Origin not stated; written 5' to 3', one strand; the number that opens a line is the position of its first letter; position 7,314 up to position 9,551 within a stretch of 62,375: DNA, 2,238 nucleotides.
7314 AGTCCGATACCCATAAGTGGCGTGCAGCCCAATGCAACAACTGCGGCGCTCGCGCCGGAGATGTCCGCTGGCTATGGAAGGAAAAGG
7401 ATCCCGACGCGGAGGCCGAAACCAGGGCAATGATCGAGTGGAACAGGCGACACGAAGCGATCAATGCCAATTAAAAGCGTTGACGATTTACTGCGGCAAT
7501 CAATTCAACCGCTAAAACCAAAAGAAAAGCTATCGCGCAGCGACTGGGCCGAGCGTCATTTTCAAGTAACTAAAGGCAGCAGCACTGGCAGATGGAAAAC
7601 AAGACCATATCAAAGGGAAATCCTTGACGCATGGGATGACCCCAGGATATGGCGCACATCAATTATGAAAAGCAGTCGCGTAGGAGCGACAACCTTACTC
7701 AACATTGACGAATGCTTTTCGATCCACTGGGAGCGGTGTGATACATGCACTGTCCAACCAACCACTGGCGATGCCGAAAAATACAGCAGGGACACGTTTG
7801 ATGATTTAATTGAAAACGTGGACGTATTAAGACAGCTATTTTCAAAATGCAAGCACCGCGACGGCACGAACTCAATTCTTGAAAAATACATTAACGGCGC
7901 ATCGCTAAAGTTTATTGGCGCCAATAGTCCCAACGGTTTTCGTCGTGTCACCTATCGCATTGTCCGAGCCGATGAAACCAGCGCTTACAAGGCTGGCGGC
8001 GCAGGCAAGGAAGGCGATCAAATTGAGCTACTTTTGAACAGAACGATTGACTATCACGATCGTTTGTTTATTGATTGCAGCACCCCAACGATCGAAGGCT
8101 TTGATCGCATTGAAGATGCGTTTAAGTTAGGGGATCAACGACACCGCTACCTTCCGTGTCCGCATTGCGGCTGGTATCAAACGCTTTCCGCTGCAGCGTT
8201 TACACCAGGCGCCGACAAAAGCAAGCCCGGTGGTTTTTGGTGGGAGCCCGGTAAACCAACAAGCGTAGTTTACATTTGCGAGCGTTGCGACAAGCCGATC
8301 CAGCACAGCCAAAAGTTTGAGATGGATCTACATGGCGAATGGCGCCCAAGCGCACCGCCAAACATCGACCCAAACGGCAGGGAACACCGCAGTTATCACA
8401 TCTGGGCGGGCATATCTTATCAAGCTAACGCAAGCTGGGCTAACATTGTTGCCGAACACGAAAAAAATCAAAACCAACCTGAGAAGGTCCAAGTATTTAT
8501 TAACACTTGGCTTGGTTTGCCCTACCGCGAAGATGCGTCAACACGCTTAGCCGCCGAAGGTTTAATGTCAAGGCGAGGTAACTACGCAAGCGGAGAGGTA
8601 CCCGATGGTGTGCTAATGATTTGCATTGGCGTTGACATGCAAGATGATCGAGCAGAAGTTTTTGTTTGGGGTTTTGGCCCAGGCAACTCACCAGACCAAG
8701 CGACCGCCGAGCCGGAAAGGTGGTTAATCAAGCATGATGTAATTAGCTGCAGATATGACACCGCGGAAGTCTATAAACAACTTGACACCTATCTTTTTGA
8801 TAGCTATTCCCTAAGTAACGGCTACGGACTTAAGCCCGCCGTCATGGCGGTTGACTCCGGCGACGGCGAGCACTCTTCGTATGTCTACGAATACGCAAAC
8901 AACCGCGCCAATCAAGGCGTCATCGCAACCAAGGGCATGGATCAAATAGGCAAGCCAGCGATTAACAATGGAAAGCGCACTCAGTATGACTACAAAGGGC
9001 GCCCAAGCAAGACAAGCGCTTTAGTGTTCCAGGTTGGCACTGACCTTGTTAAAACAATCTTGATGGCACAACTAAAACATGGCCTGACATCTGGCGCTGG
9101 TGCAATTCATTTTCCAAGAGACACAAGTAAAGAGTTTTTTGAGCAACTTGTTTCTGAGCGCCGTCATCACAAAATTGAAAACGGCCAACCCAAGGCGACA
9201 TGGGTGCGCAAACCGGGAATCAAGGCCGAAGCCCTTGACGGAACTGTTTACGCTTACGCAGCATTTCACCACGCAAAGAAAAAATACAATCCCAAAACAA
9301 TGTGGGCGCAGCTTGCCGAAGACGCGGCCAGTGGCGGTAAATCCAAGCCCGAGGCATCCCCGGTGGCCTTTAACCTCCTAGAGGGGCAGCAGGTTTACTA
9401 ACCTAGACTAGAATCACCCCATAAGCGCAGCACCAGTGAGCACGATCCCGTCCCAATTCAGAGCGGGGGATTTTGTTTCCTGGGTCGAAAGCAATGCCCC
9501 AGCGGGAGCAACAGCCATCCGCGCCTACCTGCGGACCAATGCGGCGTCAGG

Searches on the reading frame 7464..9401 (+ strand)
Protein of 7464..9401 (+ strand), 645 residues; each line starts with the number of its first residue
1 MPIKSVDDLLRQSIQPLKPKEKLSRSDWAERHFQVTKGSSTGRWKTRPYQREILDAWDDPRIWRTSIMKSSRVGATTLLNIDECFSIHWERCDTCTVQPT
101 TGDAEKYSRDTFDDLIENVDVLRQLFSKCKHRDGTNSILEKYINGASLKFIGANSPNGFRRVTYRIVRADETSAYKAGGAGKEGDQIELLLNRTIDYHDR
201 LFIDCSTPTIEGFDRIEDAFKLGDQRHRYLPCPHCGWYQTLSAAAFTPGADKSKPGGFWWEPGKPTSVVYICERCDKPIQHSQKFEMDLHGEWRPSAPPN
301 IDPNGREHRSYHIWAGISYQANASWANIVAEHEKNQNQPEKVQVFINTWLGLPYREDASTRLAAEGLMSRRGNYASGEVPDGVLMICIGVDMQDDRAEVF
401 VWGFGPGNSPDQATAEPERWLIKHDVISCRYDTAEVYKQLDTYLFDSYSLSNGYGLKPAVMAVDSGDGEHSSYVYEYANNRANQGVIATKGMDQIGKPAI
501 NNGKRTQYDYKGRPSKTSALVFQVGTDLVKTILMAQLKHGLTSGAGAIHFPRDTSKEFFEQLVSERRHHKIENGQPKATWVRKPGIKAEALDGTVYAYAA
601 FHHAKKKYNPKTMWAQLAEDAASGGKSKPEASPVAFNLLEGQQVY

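Call 13: search_dna_similar(query=window:7464-9401:+, collection=phages, mode=protein, max_rows=15)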
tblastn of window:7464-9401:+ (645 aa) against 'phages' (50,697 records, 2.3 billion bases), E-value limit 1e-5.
Records with a match: 770; places in all: 771; records where one place covers at least 80% of the query: 584.
Best place of each record, by identity: <60% 770.
By first word of the organism name: Escherichia 132; Salmonella 86; Flavobacterium 79; Vibrio 76; Pseudomonas 57; Bacteriophage 25; Klebsiella 25; Ralstonia 23; Proteus 21; Enterobacteria 19; and 61 more.
By host as written in the record: - 119; Flavobacterium columnare 62; Escherichia coli 54; Pseudomonas aeruginosa 32; Salmonella enterica subsp. enterica serovar Typhimurium 24; Ralstonia solanacearum 21; Salmonella enterica 17; Proteus mirabilis 15; and 237 more.
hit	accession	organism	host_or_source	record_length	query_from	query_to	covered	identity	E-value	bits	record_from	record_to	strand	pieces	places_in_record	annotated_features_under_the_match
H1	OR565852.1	Citrobacter phage phiNP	Citrobacter rodentium DBS100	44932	10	595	91%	36.8%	1e-98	337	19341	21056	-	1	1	terL: large subunit terminase DNA packaging protein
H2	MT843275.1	Serratia phage vB_SspM_BZS1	Serratia sp. OS31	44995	10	595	91%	35.9%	5e-97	332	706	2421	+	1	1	large subunit terminase DNA packaging protein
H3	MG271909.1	Synechococcus phage S-LBS1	Synechococcus sp. TCC793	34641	1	617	96%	33.9%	3e-79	280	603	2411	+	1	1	terminase large subunit | terminase small subunit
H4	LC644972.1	Acetobacter phage phiAP1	Acetobacter pasteurianus NBRC 109446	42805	9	595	91%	34.9%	2e-90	313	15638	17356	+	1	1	phage terminase large subunit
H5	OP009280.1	Rhodobacter phage RcMeacham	Rhodobacter capsulatus YW1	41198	14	626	95%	32.3%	2e-69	251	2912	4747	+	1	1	terminase large subunit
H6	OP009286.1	Rhodobacter phage RcSwan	Rhodobacter capsulatus YW1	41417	14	626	95%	32.3%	2e-69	251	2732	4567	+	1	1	terminase large subunit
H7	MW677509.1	Rhodobacter phage RcBaka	Rhodobacter capsulatus YW1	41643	14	626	95%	32.3%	2e-69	251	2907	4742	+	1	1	7: terminase large subunit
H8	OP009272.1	Rhodobacter phage RcKai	Rhodobacter capsulatus YW1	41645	14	626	95%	32.3%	2e-69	251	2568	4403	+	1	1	terminase large subunit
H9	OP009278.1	Rhodobacter phage RcMamaDuck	Rhodobacter capsulatus YW1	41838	14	626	95%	32.3%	2e-69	251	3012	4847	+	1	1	terminase large subunit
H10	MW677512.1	Rhodobacter phage RcFrancesLouise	Rhodobacter capsulatus YW1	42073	14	626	95%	32.3%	2e-69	251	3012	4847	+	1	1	7: terminase large subunit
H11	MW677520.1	Rhodobacter phage RcOceanus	Rhodobacter capsulatus YW1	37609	14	626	95%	32.3%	3e-69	251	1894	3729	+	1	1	5: terminase large subunit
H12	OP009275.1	Rhodobacter phage RcKvothe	Rhodobacter capsulatus YW1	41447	14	626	95%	32.3%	3e-69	251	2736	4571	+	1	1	terminase large subunit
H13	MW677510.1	Rhodobacter phage RcDormio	Rhodobacter capsulatus YW1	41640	14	626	95%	32.3%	3e-69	251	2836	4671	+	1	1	6: terminase large subunit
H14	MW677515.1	Rhodobacter phage RcHotPocket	Rhodobacter capsulatus YW1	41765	14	626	95%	32.3%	3e-69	251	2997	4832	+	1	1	7: terminase large subunit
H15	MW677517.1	Rhodobacter phage RcKemmy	Rhodobacter capsulatus YW1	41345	14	626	95%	31.8%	4e-66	242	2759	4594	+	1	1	6: terminase large subunit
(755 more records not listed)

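Call 67: find_encoding_contigs(protein=window:7464-9401:+, flank=500, max_places=4)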
Protein window:7464-9401:+ (645 aa): 2 contigs read that carry it; 2 places shown.
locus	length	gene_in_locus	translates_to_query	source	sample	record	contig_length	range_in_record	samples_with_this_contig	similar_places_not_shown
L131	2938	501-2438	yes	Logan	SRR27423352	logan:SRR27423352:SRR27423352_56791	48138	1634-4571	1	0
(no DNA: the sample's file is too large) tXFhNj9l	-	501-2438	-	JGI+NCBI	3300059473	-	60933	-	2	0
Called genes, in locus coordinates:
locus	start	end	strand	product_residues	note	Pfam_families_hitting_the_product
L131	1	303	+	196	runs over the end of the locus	-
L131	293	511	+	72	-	PF14354:Lar_restr_allev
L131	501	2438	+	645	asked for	PF05876:GpA_ATPase, PF20454:GpA_nuclease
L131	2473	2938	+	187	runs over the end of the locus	-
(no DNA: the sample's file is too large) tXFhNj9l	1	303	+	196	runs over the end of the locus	-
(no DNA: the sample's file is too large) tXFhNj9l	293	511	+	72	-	PF14354:Lar_restr_allev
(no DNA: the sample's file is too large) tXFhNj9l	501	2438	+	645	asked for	PF05876:GpA_ATPase, PF20454:GpA_nuclease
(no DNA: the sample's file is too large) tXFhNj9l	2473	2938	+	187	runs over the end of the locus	-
